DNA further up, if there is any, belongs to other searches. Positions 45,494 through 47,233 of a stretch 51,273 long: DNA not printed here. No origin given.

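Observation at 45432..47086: Cobalamin riboswitch controls a secreted beta-propeller protein rather than a known B12 gene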

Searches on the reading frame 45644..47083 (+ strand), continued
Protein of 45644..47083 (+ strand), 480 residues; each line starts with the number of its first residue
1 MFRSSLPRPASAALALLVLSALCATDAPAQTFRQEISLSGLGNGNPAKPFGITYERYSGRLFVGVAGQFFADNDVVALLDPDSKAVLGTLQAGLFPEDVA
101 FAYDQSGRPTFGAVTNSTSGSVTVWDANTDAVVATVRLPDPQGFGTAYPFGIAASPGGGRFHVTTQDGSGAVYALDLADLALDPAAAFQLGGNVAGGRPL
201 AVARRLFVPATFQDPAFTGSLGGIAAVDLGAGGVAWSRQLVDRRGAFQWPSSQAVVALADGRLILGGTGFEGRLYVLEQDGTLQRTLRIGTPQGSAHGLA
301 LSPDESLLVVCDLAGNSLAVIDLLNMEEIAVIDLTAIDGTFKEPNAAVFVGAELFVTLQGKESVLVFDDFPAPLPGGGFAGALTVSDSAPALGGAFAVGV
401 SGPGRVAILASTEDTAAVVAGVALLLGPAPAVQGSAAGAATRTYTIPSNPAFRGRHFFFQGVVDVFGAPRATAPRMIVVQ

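Call 29: find_encoding_contigs(protein=P0002, flank=8000, max_places=1)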
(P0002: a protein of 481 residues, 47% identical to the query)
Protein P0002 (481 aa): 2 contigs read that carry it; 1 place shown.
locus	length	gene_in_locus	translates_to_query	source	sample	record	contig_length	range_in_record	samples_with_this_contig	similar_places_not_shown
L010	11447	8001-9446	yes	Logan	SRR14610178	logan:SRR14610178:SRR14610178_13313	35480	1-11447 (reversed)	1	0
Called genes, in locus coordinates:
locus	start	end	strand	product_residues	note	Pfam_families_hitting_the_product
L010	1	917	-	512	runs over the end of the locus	PF01979:Amidohydro_1, PF07969:Amidohydro_3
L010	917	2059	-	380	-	PF01979:Amidohydro_1, PF07969:Amidohydro_3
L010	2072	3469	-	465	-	-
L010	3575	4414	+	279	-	PF25084:LbH_EIF2B (faint), PF25087:GMPPB_C (faint), PF00132:Hexapep (weak), PF13720:Acetyltransf_11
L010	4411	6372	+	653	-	PF16177:ACAS_N, PF00501:AMP-binding, PF13193:AMP-binding_C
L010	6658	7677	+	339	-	PF03193:RsgA_GTPase, PF00009:GTP_EFTU (faint), PF01926:MMR_HSR1 (weak)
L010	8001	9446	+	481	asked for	-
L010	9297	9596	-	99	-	-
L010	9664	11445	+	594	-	?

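Call 30: find_encoding_contigs(protein=P0012, flank=8000, max_places=1)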
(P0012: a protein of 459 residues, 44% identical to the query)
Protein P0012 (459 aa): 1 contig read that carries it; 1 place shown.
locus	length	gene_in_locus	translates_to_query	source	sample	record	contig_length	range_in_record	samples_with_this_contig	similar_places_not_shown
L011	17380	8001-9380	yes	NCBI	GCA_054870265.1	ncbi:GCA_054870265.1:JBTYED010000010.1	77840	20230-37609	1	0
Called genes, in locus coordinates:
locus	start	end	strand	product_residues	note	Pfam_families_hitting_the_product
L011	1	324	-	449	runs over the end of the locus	PF07969:Amidohydro_3, PF01979:Amidohydro_1 (weak)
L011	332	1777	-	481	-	PF01979:Amidohydro_1, PF07969:Amidohydro_3 (weak)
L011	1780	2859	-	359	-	PF07969:Amidohydro_3, PF01979:Amidohydro_1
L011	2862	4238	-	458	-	-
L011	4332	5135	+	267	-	-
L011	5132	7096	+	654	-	PF16177:ACAS_N, PF00501:AMP-binding, PF13193:AMP-binding_C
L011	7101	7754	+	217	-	PF03932:CutC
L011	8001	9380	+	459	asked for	-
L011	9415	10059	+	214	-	-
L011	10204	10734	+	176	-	-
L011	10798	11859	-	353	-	PF00180:Iso_dh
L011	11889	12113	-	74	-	PF01206:TusA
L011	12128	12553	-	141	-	-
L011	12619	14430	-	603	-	PF00664:ABC_membrane, PF00005:ABC_tran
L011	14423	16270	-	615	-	PF00664:ABC_membrane, PF00005:ABC_tran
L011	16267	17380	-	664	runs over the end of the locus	PF00694:Aconitase_C, PF00330:Aconitase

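Call 31: find_encoding_contigs(protein=P0016, flank=8000, max_places=1)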
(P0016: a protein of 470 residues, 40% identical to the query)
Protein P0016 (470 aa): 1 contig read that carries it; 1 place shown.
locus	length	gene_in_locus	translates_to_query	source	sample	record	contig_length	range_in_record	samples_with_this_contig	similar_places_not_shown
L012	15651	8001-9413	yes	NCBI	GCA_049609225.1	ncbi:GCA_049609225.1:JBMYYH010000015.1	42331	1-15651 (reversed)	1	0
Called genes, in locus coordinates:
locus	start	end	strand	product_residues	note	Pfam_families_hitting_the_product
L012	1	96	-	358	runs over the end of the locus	PF07969:Amidohydro_3, PF01979:Amidohydro_1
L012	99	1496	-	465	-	-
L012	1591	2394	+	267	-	PF00132:Hexapep (weak), PF25084:LbH_EIF2B (faint), PF25087:GMPPB_C (weak), PF24894:Hexapep_GlmU (faint), PF00132:Hexapep, PF13720:Acetyltransf_11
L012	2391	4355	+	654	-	PF16177:ACAS_N, PF00501:AMP-binding, PF13193:AMP-binding_C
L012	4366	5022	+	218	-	PF03932:CutC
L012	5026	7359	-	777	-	PF05569:Peptidase_M56, PF07660:STN (faint)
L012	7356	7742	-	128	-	PF03965:Penicillinase_R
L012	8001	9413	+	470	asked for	-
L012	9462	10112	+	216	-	-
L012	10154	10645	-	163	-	PF03190:Thioredox_DsbH, PF00085:Thioredoxin, PF13899:Thioredoxin_7, PF13098:Thioredoxin_2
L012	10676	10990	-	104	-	PF20033:DUF6438 (weak)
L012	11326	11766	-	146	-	-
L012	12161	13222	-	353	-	PF00180:Iso_dh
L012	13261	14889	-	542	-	PF01839:FG-GAP (faint), PF13517:FG-GAP_3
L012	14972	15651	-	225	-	PF00005:ABC_tran, PF02463:SMC_N (faint), PF13401:AAA_22 (faint)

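Call 32: find_encoding_contigs(protein=P0017, flank=8000, max_places=1)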
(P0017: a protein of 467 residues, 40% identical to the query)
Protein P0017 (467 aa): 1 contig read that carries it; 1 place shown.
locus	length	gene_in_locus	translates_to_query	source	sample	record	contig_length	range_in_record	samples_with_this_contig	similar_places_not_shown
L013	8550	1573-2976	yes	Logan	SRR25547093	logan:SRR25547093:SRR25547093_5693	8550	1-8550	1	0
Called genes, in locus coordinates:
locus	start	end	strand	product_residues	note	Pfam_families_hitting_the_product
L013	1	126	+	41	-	?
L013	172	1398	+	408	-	PF01370:Epimerase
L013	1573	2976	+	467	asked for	-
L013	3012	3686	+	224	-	-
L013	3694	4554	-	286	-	PF03372:Exo_endo_phos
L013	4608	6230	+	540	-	PF13517:FG-GAP_3 (weak), PF01839:FG-GAP (weak)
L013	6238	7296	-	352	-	PF00180:Iso_dh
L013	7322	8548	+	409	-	?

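Call 33: fold_search(model_id=the predicted structure, library=pdb)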
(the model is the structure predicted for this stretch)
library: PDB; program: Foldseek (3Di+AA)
matches with E <= 10: 1727; with E <= 0.001: 1177
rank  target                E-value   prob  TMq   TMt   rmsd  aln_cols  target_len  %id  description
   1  1l0q_A                5.0e-17  1.00  0.48  0.59  18.3       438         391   15  Tandem YVTN beta-propeller and PKD domains from an archaeal surface layer protein (released 2002-11-06)
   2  5c2v_B                4.1e-16  1.00  0.52  0.70   4.4       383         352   15  Kuenenia stuttgartiensis Hydrazine Synthase (released 2015-10-14)
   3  7seu_D                2.9e-14  1.00  0.54  0.80   4.0       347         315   14  Crystal structure of E coli contaminant protein YncE co-purified with a plant protein (released 2022-04-20)
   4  3vgz_A                1.6e-13  1.00  0.54  0.79   4.0       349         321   14  Crystal structure of E. coli YncE (released 2011-11-16)
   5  9t3x_B                3.6e-13  1.00  0.53  0.70   4.1       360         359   14  cryo-EM structure of CPSF160-WDR33-ZC3H18 (released 2026-01-28)
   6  6dar                  5.9e-13  1.00  0.54  0.82   3.5       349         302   11  Discovery of Potent 2-Aryl-6,7-Dihydro-5HPyrrolo[ 1,2-a]imidazoles as WDR5 WIN-site Inhibitors Using Fragment-Based Meth (released 2018-09-05)
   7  8r8r_B                5.9e-13  1.00  0.52  0.66   4.5       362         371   13  Cryo-EM structure of the human mPSF with PAPOA C-terminus peptide (PAPOAc) (released 2024-04-10)
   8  3vh0_A                6.8e-13  1.00  0.54  0.78   4.0       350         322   16  Crystal structure of E. coli YncE complexed with DNA (released 2011-11-16)
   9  6e29_A                6.8e-13  1.00  0.53  0.75   3.6       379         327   10  Crystal structure of Myceliophteria_thermophila Cps50 (Swd1) beta-propeller domain (released 2018-07-25)
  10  2cnx_A                1.0e-12  1.00  0.54  0.82   3.2       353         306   10  WDR5 and Histone H3 Lysine 4 dimethyl complex at 2.1 angstrom (released 2006-07-03)
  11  6km7_A                1.0e-12  1.00  0.52  0.77   4.0       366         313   11  The structural basis for the internal interaction in RBBP5 (released 2019-10-02)
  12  9rsc_7                1.2e-12  1.00  0.51  0.62   4.4       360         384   15  Ternary complex of an improved charged molecular glue degrader ZZ2-SO2H, BRD4(BD1) neosubstrate, and the CTLH E3 ligas (released 2026-04-08)
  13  9l5r_W                1.7e-12  1.00  0.51  0.61   3.4       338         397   14  Cryo-EM structure of the thermophile spliceosome (state ILS) (released 2025-03-12)
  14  9jcq_B                1.7e-12  1.00  0.53  0.74   3.3       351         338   10  Cryo-EM structure of the proton-sensing GPCR (GPR4)-Gs protein complex at pH 7.4 (released 2025-07-09)
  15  8qbn_7                2.0e-12  1.00  0.51  0.62   4.1       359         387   14  Structure of the non-canonical CTLH E3 substrate receptor WDR26 bound to YPEL5 (released 2024-05-15)
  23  3vgz_C                3.3e-12  1.00  0.54  0.79   3.9       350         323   14  Crystal structure of E. coli YncE (released 2011-11-16)
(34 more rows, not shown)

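Call 41: search_solved_structures(query=A1, max_evalue=10)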
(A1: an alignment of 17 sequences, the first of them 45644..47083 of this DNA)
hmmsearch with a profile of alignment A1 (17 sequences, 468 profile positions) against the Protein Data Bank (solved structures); distinct sequences matched with E-value up to 10: 20.
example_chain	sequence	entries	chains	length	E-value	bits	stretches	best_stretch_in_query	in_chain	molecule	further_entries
1l0q_A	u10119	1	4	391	1.3e-12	50.2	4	40-155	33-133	Surface layer protein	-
3vgz_A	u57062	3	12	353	4e-05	25.5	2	158-333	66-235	Uncharacterized protein YncE | PQQ-dependent catabolism-associated beta-propeller protein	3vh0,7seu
5c2v_B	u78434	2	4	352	0.00017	23.4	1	41-154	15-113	HYDRAZINE SYNTHASE BETA SUBUNIT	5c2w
4ci8_A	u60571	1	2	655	0.055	15.1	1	68-160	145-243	ECHINODERM MICROTUBULE-ASSOCIATED PROTEIN-LIKE 1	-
9ygm_Sg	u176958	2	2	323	0.14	13.8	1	110-169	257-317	Receptor for activated C kinase 1, RACK1 protein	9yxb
2dso_A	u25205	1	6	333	0.23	13.1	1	278-357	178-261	Drp35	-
2dg0_A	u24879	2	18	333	0.23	13.1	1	278-357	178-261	DrP35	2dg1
6qdv_N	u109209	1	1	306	0.28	12.8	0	93-140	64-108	U5 small nuclear ribonucleoprotein 40 kDa protein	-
7djl_C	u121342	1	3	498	0.43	12.2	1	285-422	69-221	Protein SUPPRESSOR OF QUENCHING 1, chloroplastic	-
7djm_A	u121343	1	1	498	0.43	12.2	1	285-422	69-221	Protein SUPPRESSOR OF QUENCHING 1, chloroplastic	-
7nyq_A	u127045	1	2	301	0.48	12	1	228-302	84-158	Meiotic P26, isoform C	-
6g7w_A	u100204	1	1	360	0.52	11.9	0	286-314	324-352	NHL repeat-containing protein 2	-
3jcr_D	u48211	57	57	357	0.55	11.9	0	93-140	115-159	U5-40K | U5 small nuclear ribonucleoprotein 40 kDa protein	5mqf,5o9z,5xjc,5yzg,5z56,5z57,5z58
1jof_A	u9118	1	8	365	0.74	11.4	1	261-307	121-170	CARBOXY-CIS,CIS-MUCONATE CYCLASE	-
6tv2_A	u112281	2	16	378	0.81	11.3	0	283-322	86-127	Protein NirF | Protein NirF,Protein NirF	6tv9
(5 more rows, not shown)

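Call 52: search_protein_representatives(alignment_id=A1)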
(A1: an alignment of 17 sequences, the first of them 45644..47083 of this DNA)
Query: 17 sequences, 468 profile positions. Proteins with E-value up to 0.001 (for the whole library): 8433; up to 1e-10: 966; up to 1e-30: 60. The best 150 are listed.
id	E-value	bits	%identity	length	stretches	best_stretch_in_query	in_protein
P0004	1.9e-207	705.8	-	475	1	9-468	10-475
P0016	2.4e-197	672.5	-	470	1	1-468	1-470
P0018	1.8e-178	610.3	-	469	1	7-468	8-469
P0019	3.5e-170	582.9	-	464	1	7-468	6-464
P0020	1.9e-169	580.5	-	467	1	10-468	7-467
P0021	3.8e-163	559.7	-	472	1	1-468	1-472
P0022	1.4e-156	538.2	-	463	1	7-468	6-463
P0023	1.9e-155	534.4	-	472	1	6-468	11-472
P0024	3.2e-152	523.7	-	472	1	8-468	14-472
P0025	2.3e-149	514.3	-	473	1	9-468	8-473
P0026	1.8e-139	481.7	-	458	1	1-468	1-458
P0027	1.0e-132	459.4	-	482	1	4-468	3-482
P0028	4.0e-80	286.0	-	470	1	1-464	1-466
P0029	1.1e-76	274.6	-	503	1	6-450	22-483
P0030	1.5e-67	244.5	-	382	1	23-356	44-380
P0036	3.8e-54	200.4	-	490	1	6-451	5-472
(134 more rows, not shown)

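Call 53: find_related_loci(query=A2, collection=genome_contigs, flank=5000)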
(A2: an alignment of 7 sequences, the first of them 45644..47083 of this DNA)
Query A2 (480 aa) in genome_contigs; peptide patterns used: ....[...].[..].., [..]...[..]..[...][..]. (x = any residue, [..] = any of these).
73 stretches matched a pattern; 19 encode a relative of the query (tblastn E <= 1e-3); 19 distinct loci.
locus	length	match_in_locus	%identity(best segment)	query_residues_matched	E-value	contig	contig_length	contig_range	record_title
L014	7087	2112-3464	54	30-480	1e-146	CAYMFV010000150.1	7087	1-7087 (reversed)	MAG TPA_asm: uncultured Planctomycetales bacterium isolate binchicken_co172_206 genome assembly, contig: NODE_10186_leng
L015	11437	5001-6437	51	3-480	3e-140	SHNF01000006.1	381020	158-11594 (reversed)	MAG: Planctomycetota bacterium isolate Bin8 c_000000000005, whole genome shotgun sequence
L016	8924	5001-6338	51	30-480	2e-129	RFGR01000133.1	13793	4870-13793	MAG: Planctomycetota bacterium isolate J029 k99_1099331, whole genome shotgun sequence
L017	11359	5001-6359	48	30-480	5e-129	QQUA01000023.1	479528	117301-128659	MAG: Planctomycetota bacterium isolate PNC 17, whole genome shotgun sequence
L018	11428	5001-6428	51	3-480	6e-129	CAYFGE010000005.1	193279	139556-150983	MAG TPA_asm: uncultured Planctomycetales bacterium isolate ERP019367_co1_101 genome assembly, contig: NODE_95_length_193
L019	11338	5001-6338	49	30-480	7e-125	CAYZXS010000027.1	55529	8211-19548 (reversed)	MAG TPA_asm: uncultured Planctomycetales bacterium isolate binchicken_co65_372 genome assembly, contig: NODE_2206_length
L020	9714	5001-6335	50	30-480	6e-124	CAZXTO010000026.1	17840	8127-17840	MAG TPA_asm: uncultured Planctomycetales bacterium isolate SRP167671_co2_171 genome assembly, contig: NODE_4165_length_1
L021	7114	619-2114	51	28-480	1e-120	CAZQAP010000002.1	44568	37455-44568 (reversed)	MAG TPA_asm: uncultured Planctomycetales bacterium isolate binchicken_co253_204 genome assembly, contig: NODE_294_length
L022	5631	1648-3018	46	14-480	2e-119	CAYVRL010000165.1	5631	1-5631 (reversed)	MAG TPA_asm: uncultured Planctomycetales bacterium isolate SRP216583_co2_80 genome assembly, contig: NODE_12763_length_5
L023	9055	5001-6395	44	30-480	1e-110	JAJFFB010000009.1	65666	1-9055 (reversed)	MAG: Planctomycetota bacterium isolate OFTM274 OFTM274_8, whole genome shotgun sequence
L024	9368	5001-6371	41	15-480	2e-105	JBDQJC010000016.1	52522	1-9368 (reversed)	MAG: Planctomycetota bacterium isolate SFB_27D_19Dec05_100_17 k141_1485876_length_52522_cov_34.0123, whole genome shotgu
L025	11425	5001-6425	40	3-480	2e-105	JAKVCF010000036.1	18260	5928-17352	MAG: Planctomycetota bacterium isolate ALOHA_ZT_47 ZT-Planctomycetota-5_36, whole genome shotgun sequence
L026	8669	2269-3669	42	14-480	5e-104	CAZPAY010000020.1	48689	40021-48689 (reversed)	MAG TPA_asm: uncultured Planctomycetales bacterium isolate SRP077602_co7_95 genome assembly, contig: NODE_3195_length_48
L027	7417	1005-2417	40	1-480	2e-95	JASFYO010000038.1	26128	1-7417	MAG: Planctomycetota bacterium isolate MAY_MAG_00001 ALL_000000001411, whole genome shotgun sequence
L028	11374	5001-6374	40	16-480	4e-94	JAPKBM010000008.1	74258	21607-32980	MAG: Planctomycetota bacterium isolate ANT-38 NODE_169_length_74258_cov_6.840842, whole genome shotgun sequence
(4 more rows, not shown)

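Call 70: find_related_loci(query=A4, collection=metagenome_contigs, flank=4000)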
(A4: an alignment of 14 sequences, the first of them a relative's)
Query A4 (382 aa) in metagenome_contigs; peptide patterns used: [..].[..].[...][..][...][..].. (x = any residue, [..] = any of these).
513 stretches matched a pattern; 189 encode a relative of the query (tblastn E <= 1e-3); the best 80 are kept; 80 distinct loci.
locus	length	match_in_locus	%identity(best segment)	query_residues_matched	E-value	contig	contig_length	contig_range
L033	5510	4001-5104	36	25-379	1e-67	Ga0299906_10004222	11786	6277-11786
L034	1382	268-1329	39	33-379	5e-64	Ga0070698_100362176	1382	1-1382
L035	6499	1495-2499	33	30-349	8e-52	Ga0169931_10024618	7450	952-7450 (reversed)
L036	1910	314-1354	32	38-379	6e-42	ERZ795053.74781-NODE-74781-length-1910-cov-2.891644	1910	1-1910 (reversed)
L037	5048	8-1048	32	38-379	3e-41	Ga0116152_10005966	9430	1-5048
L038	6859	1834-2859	28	64-380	9e-23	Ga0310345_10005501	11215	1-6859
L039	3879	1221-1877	30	64-274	3e-15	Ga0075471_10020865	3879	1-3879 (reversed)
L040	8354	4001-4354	36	64-198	2e-11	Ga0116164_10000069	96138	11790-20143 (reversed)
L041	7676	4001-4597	35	64-200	3e-11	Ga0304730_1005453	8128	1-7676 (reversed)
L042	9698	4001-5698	34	64-381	9e-11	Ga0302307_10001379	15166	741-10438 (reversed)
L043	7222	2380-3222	34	47-380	7e-11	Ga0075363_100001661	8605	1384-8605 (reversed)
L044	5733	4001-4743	35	21-198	2e-10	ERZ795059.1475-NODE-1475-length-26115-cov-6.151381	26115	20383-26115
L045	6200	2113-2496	31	64-204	3e-10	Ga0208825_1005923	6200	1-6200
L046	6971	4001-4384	31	64-204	3e-10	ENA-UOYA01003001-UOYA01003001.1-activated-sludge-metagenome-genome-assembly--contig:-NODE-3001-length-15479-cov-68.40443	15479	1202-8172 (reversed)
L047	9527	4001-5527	35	59-198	8e-10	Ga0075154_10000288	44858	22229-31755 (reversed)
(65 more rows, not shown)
